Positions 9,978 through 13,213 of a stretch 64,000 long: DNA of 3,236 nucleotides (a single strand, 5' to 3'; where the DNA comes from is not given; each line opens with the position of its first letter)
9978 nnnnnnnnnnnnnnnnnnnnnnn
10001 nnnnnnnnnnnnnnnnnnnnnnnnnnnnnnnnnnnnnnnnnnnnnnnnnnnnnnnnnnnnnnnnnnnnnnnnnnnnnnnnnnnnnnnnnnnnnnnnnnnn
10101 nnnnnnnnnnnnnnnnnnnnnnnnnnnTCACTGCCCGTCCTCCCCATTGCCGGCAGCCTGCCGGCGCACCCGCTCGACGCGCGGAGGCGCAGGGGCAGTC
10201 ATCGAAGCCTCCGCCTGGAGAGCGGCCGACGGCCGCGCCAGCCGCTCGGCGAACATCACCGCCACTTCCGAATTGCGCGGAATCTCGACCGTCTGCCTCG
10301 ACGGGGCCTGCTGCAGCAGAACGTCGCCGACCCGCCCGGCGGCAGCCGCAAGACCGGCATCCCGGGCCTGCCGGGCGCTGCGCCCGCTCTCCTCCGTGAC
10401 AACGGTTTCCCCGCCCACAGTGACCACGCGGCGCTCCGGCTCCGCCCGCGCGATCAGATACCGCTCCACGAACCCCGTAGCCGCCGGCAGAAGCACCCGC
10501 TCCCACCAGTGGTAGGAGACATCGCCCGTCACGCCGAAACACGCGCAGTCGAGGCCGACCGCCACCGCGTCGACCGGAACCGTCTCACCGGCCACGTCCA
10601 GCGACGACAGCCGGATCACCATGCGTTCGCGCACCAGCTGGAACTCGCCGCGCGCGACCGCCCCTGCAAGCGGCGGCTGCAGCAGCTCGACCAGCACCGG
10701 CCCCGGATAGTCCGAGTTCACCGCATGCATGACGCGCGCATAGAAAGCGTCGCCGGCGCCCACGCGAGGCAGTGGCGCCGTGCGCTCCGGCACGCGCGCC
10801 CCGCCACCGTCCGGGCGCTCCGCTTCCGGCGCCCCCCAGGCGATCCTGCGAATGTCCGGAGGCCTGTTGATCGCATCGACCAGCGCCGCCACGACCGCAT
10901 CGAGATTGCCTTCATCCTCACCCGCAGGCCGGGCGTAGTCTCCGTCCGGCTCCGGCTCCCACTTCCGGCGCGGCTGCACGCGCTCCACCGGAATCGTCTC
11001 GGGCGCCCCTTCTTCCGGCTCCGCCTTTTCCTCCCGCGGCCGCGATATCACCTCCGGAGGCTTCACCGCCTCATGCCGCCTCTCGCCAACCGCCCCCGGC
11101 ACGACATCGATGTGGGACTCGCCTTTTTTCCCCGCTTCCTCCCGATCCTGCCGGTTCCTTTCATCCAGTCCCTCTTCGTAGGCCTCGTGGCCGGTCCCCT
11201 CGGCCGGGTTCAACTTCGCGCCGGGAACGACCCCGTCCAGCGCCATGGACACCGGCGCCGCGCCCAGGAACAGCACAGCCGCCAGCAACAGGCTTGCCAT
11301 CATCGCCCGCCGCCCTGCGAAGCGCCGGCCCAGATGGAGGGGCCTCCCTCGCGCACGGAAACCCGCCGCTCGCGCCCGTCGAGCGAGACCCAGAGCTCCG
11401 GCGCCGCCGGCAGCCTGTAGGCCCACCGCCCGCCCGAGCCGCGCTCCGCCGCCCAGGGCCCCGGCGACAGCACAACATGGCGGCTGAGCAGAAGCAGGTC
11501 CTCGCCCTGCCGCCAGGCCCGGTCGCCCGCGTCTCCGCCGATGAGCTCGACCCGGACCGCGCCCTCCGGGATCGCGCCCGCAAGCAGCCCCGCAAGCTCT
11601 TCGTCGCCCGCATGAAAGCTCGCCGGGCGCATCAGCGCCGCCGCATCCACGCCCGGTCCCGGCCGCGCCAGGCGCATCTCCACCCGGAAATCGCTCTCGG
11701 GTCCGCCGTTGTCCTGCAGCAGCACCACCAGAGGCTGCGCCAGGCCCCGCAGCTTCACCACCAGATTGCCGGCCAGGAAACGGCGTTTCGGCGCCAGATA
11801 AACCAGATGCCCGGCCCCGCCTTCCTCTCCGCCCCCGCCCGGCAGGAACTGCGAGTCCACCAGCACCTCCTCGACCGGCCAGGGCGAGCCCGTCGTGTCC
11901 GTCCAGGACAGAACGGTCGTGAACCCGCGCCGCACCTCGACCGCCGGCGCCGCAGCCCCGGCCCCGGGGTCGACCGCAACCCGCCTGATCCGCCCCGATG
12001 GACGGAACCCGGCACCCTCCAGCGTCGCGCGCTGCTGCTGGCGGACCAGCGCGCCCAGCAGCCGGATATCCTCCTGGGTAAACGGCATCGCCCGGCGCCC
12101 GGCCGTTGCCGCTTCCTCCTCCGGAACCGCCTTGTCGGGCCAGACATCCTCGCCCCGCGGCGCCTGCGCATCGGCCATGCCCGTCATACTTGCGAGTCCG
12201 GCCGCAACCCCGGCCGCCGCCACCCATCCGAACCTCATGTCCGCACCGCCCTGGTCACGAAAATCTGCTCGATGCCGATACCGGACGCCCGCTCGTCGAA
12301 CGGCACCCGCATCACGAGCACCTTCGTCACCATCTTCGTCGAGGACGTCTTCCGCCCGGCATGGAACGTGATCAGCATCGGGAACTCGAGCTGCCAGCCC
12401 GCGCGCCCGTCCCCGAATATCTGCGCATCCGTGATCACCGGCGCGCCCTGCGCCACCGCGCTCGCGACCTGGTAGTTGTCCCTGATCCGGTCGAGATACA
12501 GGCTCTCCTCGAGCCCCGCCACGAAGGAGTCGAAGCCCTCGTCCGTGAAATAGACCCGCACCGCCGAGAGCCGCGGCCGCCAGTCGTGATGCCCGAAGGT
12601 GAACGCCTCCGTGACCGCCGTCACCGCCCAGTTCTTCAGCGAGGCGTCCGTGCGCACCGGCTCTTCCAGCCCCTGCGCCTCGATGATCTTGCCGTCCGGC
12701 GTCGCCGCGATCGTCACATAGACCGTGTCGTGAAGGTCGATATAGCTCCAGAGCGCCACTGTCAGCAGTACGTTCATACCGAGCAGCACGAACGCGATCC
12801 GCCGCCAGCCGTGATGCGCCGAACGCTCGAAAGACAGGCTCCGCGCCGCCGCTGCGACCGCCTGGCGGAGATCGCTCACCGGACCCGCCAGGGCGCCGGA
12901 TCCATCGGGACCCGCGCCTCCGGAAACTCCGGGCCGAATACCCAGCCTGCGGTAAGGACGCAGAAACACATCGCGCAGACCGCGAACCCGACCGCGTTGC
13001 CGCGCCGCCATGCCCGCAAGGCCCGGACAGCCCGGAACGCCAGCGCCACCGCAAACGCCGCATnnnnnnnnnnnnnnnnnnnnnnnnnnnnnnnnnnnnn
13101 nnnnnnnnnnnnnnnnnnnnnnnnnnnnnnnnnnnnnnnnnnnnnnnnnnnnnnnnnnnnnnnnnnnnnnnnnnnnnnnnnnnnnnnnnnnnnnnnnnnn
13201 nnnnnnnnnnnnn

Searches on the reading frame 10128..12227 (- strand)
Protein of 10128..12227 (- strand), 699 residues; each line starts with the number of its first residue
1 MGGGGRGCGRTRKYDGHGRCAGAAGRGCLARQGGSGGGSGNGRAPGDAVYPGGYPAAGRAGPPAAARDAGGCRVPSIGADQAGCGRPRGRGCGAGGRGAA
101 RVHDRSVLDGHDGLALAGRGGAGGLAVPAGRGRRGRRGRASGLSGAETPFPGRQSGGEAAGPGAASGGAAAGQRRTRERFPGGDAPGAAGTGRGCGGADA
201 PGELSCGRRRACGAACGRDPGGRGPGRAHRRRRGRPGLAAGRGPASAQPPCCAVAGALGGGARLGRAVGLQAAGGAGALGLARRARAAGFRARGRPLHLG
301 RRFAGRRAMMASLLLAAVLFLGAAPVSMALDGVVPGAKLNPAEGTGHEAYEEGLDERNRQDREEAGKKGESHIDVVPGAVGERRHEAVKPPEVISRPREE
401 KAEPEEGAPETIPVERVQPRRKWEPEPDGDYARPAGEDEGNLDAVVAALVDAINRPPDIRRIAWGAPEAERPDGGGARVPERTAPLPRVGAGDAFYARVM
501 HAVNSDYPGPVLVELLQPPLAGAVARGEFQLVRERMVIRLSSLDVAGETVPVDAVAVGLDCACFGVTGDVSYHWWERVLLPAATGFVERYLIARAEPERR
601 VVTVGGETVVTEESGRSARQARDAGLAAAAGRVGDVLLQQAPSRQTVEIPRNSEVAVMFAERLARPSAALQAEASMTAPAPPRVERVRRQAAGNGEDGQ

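Call 22: search_protein_families(library=pfam, proteins=[window:10128-12227:-], max_evalue=0.001)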
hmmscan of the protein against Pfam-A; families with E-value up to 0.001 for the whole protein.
window:10128-12227:- (699 aa): 1 family
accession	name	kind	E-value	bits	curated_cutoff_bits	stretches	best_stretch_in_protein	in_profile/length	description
PF03743.19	TrbI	-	0.00048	20.5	35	1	525-661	58-184/188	Bacterial conjugation TrbI-like protein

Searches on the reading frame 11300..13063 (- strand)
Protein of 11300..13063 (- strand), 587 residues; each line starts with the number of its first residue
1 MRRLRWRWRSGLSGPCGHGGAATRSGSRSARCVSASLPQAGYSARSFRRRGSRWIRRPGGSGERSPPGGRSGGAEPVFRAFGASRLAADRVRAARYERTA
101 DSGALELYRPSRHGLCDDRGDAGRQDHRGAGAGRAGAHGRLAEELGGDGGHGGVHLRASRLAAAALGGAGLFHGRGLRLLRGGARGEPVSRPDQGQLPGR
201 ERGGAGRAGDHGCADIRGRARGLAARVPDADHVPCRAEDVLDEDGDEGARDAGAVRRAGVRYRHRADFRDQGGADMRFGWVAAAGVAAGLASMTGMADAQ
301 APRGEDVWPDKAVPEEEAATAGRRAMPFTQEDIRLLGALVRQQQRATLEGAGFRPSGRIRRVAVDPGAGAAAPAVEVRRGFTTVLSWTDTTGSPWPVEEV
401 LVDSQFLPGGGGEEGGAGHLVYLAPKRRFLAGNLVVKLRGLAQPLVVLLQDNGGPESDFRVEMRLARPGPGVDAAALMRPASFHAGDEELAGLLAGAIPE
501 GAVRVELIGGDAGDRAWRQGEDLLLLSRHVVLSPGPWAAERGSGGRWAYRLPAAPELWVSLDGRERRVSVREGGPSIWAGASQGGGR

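Call 22: search_protein_families(library=pfam, proteins=[window:11300-13063:-], max_evalue=0.001)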
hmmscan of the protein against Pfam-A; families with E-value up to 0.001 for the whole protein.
window:11300-13063:- (587 aa): 1 family
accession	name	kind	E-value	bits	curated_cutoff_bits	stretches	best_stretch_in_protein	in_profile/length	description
PF12293.13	T4BSS_DotH_IcmK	-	3.3e-36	125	25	1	327-565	1-235/238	Putative outer membrane core complex of type IVb secretion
